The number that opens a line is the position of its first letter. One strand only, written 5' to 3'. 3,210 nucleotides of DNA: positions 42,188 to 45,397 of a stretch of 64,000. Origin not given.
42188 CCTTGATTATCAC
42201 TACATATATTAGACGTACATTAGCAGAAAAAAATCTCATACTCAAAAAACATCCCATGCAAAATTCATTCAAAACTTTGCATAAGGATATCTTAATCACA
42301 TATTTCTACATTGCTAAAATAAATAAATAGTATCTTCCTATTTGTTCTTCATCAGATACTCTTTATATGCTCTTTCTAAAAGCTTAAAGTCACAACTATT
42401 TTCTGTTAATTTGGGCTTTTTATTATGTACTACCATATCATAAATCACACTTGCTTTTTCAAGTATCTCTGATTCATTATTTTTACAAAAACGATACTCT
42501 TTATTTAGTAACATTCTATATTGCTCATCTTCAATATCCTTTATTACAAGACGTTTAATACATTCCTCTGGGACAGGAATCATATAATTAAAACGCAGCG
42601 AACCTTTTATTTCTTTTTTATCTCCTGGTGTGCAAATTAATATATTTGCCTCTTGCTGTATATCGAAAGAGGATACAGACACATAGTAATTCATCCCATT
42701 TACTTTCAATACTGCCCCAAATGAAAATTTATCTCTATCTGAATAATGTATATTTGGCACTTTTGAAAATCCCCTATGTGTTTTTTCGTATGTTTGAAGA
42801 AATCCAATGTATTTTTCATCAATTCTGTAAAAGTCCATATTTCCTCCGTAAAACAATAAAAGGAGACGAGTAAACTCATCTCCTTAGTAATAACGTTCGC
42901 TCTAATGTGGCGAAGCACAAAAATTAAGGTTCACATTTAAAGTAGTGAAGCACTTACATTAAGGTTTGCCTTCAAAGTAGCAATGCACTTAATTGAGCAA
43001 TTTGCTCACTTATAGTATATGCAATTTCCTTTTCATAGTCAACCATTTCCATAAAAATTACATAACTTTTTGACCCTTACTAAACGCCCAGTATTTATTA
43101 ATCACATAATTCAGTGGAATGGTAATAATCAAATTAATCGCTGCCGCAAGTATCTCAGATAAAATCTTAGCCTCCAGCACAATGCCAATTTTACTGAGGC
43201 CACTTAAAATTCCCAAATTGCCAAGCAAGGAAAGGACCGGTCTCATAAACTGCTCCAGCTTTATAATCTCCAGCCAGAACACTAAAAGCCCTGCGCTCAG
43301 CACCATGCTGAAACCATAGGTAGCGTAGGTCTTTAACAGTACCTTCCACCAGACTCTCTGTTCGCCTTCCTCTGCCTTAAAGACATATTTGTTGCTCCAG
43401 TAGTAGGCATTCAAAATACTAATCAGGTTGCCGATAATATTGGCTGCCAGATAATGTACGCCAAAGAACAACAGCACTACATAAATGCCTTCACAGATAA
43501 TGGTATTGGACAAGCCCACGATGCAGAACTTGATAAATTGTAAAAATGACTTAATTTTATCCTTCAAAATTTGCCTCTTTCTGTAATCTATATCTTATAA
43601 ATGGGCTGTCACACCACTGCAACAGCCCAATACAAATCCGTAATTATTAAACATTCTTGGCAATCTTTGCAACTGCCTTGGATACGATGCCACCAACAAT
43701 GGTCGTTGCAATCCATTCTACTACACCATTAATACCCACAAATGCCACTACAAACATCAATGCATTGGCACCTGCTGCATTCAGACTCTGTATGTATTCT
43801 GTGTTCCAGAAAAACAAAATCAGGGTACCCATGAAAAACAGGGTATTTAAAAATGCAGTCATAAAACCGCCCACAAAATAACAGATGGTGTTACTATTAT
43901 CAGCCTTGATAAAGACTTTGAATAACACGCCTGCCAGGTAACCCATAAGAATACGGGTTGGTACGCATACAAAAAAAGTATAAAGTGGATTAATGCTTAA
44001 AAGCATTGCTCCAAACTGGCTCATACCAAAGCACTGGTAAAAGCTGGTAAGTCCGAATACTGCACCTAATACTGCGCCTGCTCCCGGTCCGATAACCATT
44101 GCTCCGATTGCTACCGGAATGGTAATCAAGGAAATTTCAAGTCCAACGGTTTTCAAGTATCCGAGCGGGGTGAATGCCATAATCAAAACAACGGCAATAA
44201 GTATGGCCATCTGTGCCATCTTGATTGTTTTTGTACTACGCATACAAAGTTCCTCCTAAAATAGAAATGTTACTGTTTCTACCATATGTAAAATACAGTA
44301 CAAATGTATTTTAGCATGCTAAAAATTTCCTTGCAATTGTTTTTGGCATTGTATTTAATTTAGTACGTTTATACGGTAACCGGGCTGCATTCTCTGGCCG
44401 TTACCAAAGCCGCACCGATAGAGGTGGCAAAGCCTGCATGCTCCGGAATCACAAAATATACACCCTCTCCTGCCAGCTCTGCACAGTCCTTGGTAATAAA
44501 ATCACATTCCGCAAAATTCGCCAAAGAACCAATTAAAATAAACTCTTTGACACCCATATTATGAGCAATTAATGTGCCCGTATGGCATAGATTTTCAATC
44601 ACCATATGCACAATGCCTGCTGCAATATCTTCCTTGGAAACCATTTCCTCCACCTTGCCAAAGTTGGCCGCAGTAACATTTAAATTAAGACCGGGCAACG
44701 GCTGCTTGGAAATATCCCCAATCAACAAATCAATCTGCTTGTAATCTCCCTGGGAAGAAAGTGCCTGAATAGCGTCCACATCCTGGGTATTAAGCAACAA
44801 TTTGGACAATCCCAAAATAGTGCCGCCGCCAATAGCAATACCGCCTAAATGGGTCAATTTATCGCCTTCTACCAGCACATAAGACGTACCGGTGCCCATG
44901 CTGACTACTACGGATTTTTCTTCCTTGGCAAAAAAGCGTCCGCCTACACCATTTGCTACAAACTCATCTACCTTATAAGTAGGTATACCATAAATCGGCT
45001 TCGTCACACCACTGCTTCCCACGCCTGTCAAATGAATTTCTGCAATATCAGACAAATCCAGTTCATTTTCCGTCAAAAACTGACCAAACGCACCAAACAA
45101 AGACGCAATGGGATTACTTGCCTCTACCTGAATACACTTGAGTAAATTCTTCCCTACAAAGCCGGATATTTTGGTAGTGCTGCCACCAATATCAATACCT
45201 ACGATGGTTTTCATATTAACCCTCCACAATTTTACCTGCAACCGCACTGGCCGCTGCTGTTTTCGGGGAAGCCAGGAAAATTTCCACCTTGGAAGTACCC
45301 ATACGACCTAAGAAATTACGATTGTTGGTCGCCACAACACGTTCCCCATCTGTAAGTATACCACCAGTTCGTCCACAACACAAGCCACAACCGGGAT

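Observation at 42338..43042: Complete type III toxin-antitoxin (toxIN/abiQ/cptIN-like) module: promoter - 35-nt RNA repeats - terminator - ToxN-family toxin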

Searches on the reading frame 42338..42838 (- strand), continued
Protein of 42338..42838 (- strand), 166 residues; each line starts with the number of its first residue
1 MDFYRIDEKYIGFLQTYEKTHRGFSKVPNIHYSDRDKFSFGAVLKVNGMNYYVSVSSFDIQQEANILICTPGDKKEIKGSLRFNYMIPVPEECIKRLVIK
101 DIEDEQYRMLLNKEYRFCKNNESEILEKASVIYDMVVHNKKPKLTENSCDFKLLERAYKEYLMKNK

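Call 16: find_related_loci(query=A1, collection=genome_contigs, flank=2500)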
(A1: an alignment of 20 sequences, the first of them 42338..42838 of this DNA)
Query A1 (166 aa) in genome_contigs; peptide patterns used: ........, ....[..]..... (x = any residue, [..] = any of these).
157 stretches matched a pattern; 134 encode a relative of the query (tblastn E <= 1e-3); the best 80 are kept; 80 distinct loci.
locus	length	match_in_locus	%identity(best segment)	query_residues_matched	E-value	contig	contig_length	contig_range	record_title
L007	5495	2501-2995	88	1-165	1e-97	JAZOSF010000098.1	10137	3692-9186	MAG: Lachnospiraceae bacterium isolate T1900045547_YK20190241.MAGScoT_cleanbin_000006 SGB_7850_k141_22686, whole genome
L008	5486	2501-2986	73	1-162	3e-78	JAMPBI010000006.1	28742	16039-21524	MAG: Alistipes sp. isolate NALB_7821a_25 Scaffold_#6__SCF_006___28742_bp, whole genome shotgun sequence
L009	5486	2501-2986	70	1-162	3e-77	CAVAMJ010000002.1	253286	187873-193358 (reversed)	Bacteroidaceae bacterium isolate G02646-L1_cleanbin_000005 genome assembly, contig: Spades_G02646-L1_contig_4, whole gen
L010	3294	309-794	70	1-162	7e-77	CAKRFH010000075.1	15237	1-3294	MAG: uncultured Roseburia sp. isolate REFINED_METABAT215_TOP10_CONTIGS_1500_ASSEMBLY_K77_MERGED__Hadza_MoBio_hadza-A-D_F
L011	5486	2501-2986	70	1-162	8e-77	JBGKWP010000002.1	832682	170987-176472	MAG: Roseburia sp. isolate D1217bin56 contig_2703, whole genome shotgun sequence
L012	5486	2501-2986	70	1-162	7e-77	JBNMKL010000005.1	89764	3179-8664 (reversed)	MAG: Lachnospira sp. isolate CM_BacLac1556.44 k141_354064_length_89764_cov_30.0520, whole genome shotgun sequence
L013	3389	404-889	69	1-162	1e-76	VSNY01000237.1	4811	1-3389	MAG: Lachnospiraceae bacterium isolate SC1140_S46_bin.7 SC1140_S46_SC1140_S46_bin.7_contig_237, whole genome shotgun seq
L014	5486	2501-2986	70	1-162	5e-76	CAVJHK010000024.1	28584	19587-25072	Lachnospiraceae bacterium isolate H07634-L1_cleanbin_000041 genome assembly, contig: Spades_H07634-L1_contig_1166, whole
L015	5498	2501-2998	69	1-166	4e-76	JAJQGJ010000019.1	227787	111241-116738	MAG: Oscillospiraceae bacterium isolate U.11_4 NODE_4_length_227787_cov_57.604891, whole genome shotgun sequence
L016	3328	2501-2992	70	1-164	4e-76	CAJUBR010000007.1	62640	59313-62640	MAG TPA_asm: uncultured Lachnospiraceae bacterium isolate MGBC127878 genome assembly, contig: MGBC127878.7, whole genome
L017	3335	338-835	68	1-166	2e-76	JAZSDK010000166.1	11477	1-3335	MAG: Faecalimonas sp. isolate T1900044598_TS20190064.MAGScoT_cleanbin_000023 SGB_676_k141_535248, whole genome shotgun s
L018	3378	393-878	70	1-162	3e-76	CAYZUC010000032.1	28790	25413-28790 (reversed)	MAG TPA_asm: uncultured Lachnospiraceae bacterium isolate SRP192927_co1_836 genome assembly, contig: NODE_2857_length_28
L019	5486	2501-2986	69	1-162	7e-76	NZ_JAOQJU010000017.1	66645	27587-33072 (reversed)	Dorea acetigenes strain Sanger_03 .14207_7_43.17, whole genome shotgun sequence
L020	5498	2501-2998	70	1-166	2e-75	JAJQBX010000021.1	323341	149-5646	MAG: Oscillospiraceae bacterium isolate C.5_3 NODE_5_length_323341_cov_84.781212, whole genome shotgun sequence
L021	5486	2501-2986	71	1-162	2e-75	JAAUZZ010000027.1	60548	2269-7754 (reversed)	MAG: Lachnospiraceae bacterium isolate Mgla_MAG_36-bin_7 c_000000032023, whole genome shotgun sequence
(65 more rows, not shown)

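Call 34: search_dna_similar(query=window:42341-42838:-, collection=plasmids, mode=protein, max_evalue=0.001, max_rows=40, rows=spread)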
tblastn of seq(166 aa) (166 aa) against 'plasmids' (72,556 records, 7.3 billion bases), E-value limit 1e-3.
Records with a match: 181; places in all: 181; records where one place covers at least 80% of the query: 153.
Best place of each record, by identity: <60% 181.
By first word of the organism name: Bacillus 41; Staphylococcus 38; Enterococcus 31; Escherichia 20; Enterobacter 10; Klebsiella 7; Clostridium 4; Salmonella 4; Listeria 3; Haemophilus 3; and 14 more.
By predicted mobility (MOB-suite, as given by PLSDB): conjugative 76; mobilizable 66; non-mobilizable 39.
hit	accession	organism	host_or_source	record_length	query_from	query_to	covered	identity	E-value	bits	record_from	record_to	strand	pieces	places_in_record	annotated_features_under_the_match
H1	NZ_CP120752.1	Clostridium perfringens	Hospital wastewater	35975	1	161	97%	38.4%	3e-21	96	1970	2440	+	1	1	type III toxin-antitoxin system ToxN/AbiQ family toxin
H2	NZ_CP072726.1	Enterococcus faecium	Homo sapiens,blood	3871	1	161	97%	37.2%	3e-22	99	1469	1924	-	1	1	type III toxin-antitoxin system ToxN/AbiQ family toxin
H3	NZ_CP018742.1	Bacillus cereus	Salad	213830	1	162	98%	33.5%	1e-12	71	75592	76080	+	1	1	type III toxin-antitoxin system ToxN/AbiQ family toxin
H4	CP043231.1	Bacillus thuringiensis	whole organism,soil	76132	3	161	96%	32.7%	1e-8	60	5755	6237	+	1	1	type III toxin-antitoxin system ToxN/AbiQ family toxin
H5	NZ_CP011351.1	Bacillus thuringiensis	tobacco,single cell,roots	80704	3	161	96%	32.7%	1e-8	60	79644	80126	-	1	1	type III toxin-antitoxin system ToxN/AbiQ family toxin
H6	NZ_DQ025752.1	Bacillus thuringiensis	-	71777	3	161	96%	32.2%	3e-8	59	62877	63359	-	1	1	type III toxin-antitoxin system ToxN/AbiQ family toxin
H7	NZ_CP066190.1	Bacillus cytotoxicus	Whole organism,Potato flake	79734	3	166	99%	30.5%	6e-8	58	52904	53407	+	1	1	type III toxin-antitoxin system ToxN/AbiQ family toxin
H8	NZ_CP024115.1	Bacillus cytotoxicus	Mashed potatoes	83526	3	166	99%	30.5%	6e-8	58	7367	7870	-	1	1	type III toxin-antitoxin system ToxN/AbiQ family toxin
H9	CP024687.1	Bacillus wiedmannii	cell culture,soil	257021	3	166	99%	30.1%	2e-7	56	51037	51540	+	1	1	type III toxin-antitoxin system ToxN/AbiQ family toxin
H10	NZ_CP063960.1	Clostridium botulinum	Bovine,feces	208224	1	161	97%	30.3%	1e-8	60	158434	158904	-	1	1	type III toxin-antitoxin system ToxN/AbiQ family toxin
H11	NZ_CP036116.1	Bacillus mycoides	cell culture,soil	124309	3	161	96%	30.2%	6e-8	58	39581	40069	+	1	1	type III toxin-antitoxin system ToxN/AbiQ family toxin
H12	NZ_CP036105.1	Bacillus mycoides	cell culture,soil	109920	3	161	96%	30.2%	1e-7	57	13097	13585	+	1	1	type III toxin-antitoxin system ToxN/AbiQ family toxin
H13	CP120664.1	Lactiplantibacillus plantarum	whole organism,fermented mustard green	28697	1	156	94%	30.7%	1e-10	66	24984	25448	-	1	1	type III toxin-antitoxin system ToxN/AbiQ family toxin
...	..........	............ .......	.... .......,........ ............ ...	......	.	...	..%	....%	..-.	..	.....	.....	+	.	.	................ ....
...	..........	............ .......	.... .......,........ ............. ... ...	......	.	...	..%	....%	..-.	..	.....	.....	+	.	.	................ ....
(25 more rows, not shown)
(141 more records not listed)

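Call 35: search_dna_similar(query=window:42341-42838:-, collection=phages, mode=protein, max_evalue=0.001, max_rows=20)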
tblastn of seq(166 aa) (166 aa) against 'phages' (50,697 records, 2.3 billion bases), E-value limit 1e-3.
Records with a match: 3; places in all: 3; records where one place covers at least 80% of the query: 3.
Best place of each record, by identity: <60% 3.
By first word of the organism name: Clostridioides 2; Clostridium 1.
By host as written in the record: Clostridioides sp. ES-S-0107-01 1; Clostridium botulinum D str. 1873 1; - 1.
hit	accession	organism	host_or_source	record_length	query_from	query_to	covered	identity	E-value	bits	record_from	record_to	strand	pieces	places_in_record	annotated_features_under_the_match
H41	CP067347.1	Clostridioides phage ES-S-0107-01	Clostridioides sp. ES-S-0107-01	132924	1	151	91%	45.4%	9e-33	127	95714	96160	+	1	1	record has no annotation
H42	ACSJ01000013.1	Clostridium phage D-1873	Clostridium botulinum D str. 1873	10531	1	161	97%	30.5%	1e-8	59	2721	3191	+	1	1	conserved hypothetical protein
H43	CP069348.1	Clostridioides phage pCD1602_4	water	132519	1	161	97%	29.3%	1e-10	64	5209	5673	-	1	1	record has no annotation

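Call 36: get_annotated_region(hit=H6, flank=400)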
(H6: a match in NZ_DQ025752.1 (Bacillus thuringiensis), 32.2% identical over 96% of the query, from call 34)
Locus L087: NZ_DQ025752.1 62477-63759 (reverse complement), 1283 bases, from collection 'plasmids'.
description: Bacillus thuringiensis serovar kurstaki strain HD73 plasmid pAW63 clone AW06, complete sequence
organism: Bacillus thuringiensis (NCBI taxid 29339)
taxonomy: Bacteria; Bacillota; Bacilli; Bacillales; Bacillaceae; Bacillus; Bacillus thuringiensis
host: -; source: -; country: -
typing (MOB-suite, as given by PLSDB): conjugative; replicon rep_cluster_163; relaxase MOBP; mating-pair formation MPF_T
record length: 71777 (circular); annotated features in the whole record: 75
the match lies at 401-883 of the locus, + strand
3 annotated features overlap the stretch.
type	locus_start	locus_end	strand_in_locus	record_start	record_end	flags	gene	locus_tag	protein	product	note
CDS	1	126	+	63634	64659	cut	-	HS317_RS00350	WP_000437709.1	DUF3991 and TOPRIM domain-containing protein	GO:0006260 - DNA replication [Evidence IEA]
CDS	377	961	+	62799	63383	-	-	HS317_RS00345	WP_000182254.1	type III toxin-antitoxin system ToxN/AbiQ family toxin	-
CDS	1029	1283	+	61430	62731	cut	-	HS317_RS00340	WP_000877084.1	hypothetical protein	-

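Call 37: get_annotated_region(hit=H14, flank=400)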
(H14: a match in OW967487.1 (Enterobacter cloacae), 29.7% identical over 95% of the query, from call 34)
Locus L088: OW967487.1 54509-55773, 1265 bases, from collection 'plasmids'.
description: Enterobacter cloacae isolate 78 genome assembly, plasmid: P2
organism: Enterobacter cloacae (NCBI taxid 550)
taxonomy: Bacteria; Pseudomonadota; Gammaproteobacteria; Enterobacterales; Enterobacteriaceae; Enterobacter; Enterobacter cloacae
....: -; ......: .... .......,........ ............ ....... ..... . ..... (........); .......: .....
typing (MOB-suite, as given by PLSDB): mobilizable; relaxase MOBP
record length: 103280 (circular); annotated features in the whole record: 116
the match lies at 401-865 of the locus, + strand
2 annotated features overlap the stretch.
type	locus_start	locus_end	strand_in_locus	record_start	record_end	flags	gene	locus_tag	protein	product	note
CDS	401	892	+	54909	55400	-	-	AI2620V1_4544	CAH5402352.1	Endoribonuclease ToxN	-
CDS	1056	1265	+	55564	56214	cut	-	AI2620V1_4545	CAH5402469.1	hypothetical protein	-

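Call 47: search_protein_families(library=ncbifam, proteins=[window:42338-42838:-], max_evalue=0.001)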
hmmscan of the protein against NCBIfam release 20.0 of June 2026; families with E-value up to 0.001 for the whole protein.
window:42338-42838:- (166 aa): 0 families

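Call 66: predict_structure(alignment_id=A1)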
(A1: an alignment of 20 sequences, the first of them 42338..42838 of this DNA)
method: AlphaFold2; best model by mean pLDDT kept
length: 166 residues; sequences in the alignment: 20
mean_pLDDT: 86.9   pTM: 0.83
mean pLDDT of the five models: 86.9, 84.2, 84.1, 81.7, 74.7
residues with pLDDT >= 90: 90; 70-90: 57; 50-70: 15; < 50: 4
segments of 3 or more residues with pLDDT < 50: 34-37
pLDDT, mean of each block of 10 residues (from residue 1): 89 96 90 56 90 81 84 66 93 90 85 88 94 96 94 97 88
secondary structure, 60 per line:
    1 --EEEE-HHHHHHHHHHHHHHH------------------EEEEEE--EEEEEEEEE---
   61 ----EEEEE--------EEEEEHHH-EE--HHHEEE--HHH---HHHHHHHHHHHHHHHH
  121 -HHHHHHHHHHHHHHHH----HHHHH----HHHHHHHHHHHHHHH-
elements in order: E3-6 H8-22 E41-46 E49-57 E65-69 E78-82 E94-96 H105-120 H122-137 H142-146 H151-165

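Call 69: fold_search(model_id=the predicted structure, library=pdb)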
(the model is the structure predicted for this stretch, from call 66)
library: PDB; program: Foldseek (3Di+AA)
matches with E <= 10: 270; with E <= 0.001: 4
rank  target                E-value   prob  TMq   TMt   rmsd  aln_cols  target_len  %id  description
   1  2xd0_A                3.4e-09  1.00  0.78  0.80   2.8       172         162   22  A processed non-coding RNA regulates a bacterial antiviral system (released 2011-01-12)
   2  7d8o_A                4.0e-09  1.00  0.79  0.80   2.6       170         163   24  Crystal structure of E. coli ToxIN type III toxin-antitoxin complex (released 2022-01-05)
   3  4ato_A                4.5e-09  1.00  0.78  0.77   2.9       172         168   30  New insights into the mechanism of bacterial Type III toxin-antitoxin systems: selective toxin inhibition by a non-cod (released 2012-12-26)
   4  4glk                  2.8e-07  1.00  0.73  0.74   3.9       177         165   23  Structure and activity of AbiQ, a lactococcal anti-phage endoribonuclease belonging to the type-III toxin-antitoxin syst (released 2013-01-16)
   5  4rmo_A                9.5e-03  1.00  0.53  0.56   6.7       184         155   12  Crystal Structure of the CptIN Type III Toxin-Antitoxin System from Eubacterium rectale (released 2015-09-30)
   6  5cr2_A                4.3e-02  0.82  0.29  0.41   9.0       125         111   10  E. coli MazF in complex with single strand DNA substrate analog (released 2016-04-06)
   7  6nil_C                5.1e-02  0.23  0.17  0.20  14.3       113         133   11  cryoEM structure of the truncated HIV-1 Vif/CBFbeta/A3F complex (released 2019-12-11)
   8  4mzp_E                8.6e-02  0.63  0.27  0.38   9.9       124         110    8  MazF from S. aureus crystal form III, C2221, 2.7 A (released 2014-05-21)
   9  7ewi_C                1.1e-01  0.57  0.28  0.38  10.0       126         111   10  Toxin protein from Staphylococcus aureus (released 2022-02-16)
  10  7ewj_A                1.1e-01  0.51  0.28  0.39  10.1       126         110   12  Toxin-antitoxin complex from Staphylococcus aureus (released 2022-02-16)
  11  5hjz_A                1.2e-01  0.66  0.30  0.41   9.2       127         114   11  Structure of M. tuberculosis MazF-mt1 (Rv2801c) in complex with RNA (released 2017-01-18)
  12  8szk_G                1.5e-01  0.16  0.17  0.17  11.9       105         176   10  The cryo-EM structure of PPP2R5A/HIV-1 Vif/CBFb/EloB/EloC complex (released 2024-06-05)
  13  6kyt_A                1.6e-01  0.69  0.31  0.43   8.7       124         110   10  The structure of the M. tb toxin MazEF-mt1 complex (released 2020-08-05)
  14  9g2g_B                1.6e-01  0.51  0.28  0.39   8.7       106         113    7  Staphylococcus aureus MazF in complex with nanobody 5 (released 2024-07-24)
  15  7ewj_G                1.6e-01  0.44  0.28  0.39  10.0       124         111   10  Toxin-antitoxin complex from Staphylococcus aureus (released 2022-02-16)
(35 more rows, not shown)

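Call 76: find_related_loci(query=A1, collection=viral_contigs, flank=3000)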
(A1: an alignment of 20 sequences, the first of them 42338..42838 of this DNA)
Query A1 (166 aa) in viral_contigs; peptide patterns used: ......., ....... (x = any residue, [..] = any of these).
93 stretches matched a pattern; 2 encode a relative of the query (tblastn E <= 1e-3); 2 distinct loci.
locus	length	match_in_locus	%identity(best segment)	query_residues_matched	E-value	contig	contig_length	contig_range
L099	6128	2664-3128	39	1-165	1e-33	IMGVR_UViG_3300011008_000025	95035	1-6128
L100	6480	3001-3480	37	3-161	1e-32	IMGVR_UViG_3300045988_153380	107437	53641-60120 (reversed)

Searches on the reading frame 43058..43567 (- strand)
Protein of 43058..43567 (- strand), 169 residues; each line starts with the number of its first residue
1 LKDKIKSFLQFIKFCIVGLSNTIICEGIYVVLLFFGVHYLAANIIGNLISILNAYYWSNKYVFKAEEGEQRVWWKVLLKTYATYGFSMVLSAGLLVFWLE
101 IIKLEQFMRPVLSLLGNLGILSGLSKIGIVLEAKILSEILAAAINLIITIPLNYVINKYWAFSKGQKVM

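Call 47: search_protein_families(library=ncbifam, proteins=[window:43058-43567:-], max_evalue=0.001)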
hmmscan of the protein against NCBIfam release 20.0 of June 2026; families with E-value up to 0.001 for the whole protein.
window:43058-43567:- (169 aa): 0 families

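Call 50: find_encoding_contigs(protein=window:43058-43567:-, flank=2500, max_places=10)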
Protein window:43058-43567:- (169 aa): 23 contigs read that carry it; 10 places shown.
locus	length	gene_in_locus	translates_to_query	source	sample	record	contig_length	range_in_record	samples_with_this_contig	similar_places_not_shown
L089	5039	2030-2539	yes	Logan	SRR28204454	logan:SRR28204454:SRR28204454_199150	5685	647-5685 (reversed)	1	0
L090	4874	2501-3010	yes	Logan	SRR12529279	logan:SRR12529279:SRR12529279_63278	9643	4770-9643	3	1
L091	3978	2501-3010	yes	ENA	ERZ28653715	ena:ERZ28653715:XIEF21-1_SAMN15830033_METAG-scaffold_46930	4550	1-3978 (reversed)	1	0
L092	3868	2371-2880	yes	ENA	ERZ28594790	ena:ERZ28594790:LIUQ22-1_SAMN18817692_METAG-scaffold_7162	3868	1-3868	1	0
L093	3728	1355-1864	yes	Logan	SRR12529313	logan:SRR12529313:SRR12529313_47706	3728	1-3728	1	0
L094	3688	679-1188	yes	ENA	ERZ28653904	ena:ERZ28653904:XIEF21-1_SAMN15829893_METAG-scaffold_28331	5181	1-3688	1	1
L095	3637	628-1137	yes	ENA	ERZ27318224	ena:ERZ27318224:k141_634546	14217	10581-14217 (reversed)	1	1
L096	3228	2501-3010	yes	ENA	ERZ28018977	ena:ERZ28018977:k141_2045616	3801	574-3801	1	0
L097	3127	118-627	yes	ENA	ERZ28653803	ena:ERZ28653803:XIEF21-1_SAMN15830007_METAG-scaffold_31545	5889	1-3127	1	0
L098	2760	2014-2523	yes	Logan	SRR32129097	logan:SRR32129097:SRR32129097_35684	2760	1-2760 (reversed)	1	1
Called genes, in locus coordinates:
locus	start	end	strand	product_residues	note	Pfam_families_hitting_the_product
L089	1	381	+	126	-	?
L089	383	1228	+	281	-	PF01869:BcrAD_BadFG, PF03630:Fumble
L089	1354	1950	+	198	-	PF12822:ECF_trnsprt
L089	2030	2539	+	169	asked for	PF04138:GtrA_DPMS_TM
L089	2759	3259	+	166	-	PF13958:ToxN_toxin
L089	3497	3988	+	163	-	PF07638:Sigma70_ECF (faint), PF04542:Sigma70_r2, PF08281:Sigma70_r4_2, PF04545:Sigma70_r4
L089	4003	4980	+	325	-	-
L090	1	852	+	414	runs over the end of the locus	PF00330:Aconitase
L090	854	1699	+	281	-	PF01869:BcrAD_BadFG, PF03630:Fumble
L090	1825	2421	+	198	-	PF12822:ECF_trnsprt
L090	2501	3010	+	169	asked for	PF04138:GtrA_DPMS_TM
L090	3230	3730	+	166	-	PF13958:ToxN_toxin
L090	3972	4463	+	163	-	PF07638:Sigma70_ECF (faint), PF04542:Sigma70_r2, PF08281:Sigma70_r4_2, PF04545:Sigma70_r4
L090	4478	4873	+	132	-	?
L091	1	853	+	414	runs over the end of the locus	PF00330:Aconitase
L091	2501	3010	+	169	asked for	PF04138:GtrA_DPMS_TM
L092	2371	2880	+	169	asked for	PF04138:GtrA_DPMS_TM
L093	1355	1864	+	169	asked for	PF04138:GtrA_DPMS_TM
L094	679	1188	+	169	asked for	PF04138:GtrA_DPMS_TM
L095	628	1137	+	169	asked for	PF04138:GtrA_DPMS_TM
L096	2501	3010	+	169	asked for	PF04138:GtrA_DPMS_TM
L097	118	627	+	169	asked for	PF04138:GtrA_DPMS_TM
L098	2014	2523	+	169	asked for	PF04138:GtrA_DPMS_TM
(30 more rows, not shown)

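Call 57: search_protein_families(library=pfam, proteins=[window:43058-43567:-], max_evalue=0.00001)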
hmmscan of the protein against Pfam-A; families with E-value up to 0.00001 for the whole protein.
window:43058-43567:- (169 aa): 1 family
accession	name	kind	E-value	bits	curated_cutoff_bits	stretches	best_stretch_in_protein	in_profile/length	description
PF04138.20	GtrA_DPMS_TM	-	8.2e-23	81.3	26.1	1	13-162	1-117/117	GtrA/DPMS, transmembrane domain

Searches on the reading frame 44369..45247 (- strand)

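Call 58: search_protein_families(library=pfam, proteins=[window:44369-45247:-], max_evalue=0.00001)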
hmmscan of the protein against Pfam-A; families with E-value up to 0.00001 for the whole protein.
window:44369-45247:- (292 aa): 2 families
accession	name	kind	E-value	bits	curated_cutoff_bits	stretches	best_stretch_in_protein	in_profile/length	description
PF03630.20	Fumble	-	7.7e-23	81.6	28.5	1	113-281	150-333/334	Fumble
PF01869.26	BcrAD_BadFG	-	4.6e-08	33.4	31.5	1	16-282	1-270/271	BadF/BadG/BcrA/BcrD ATPase family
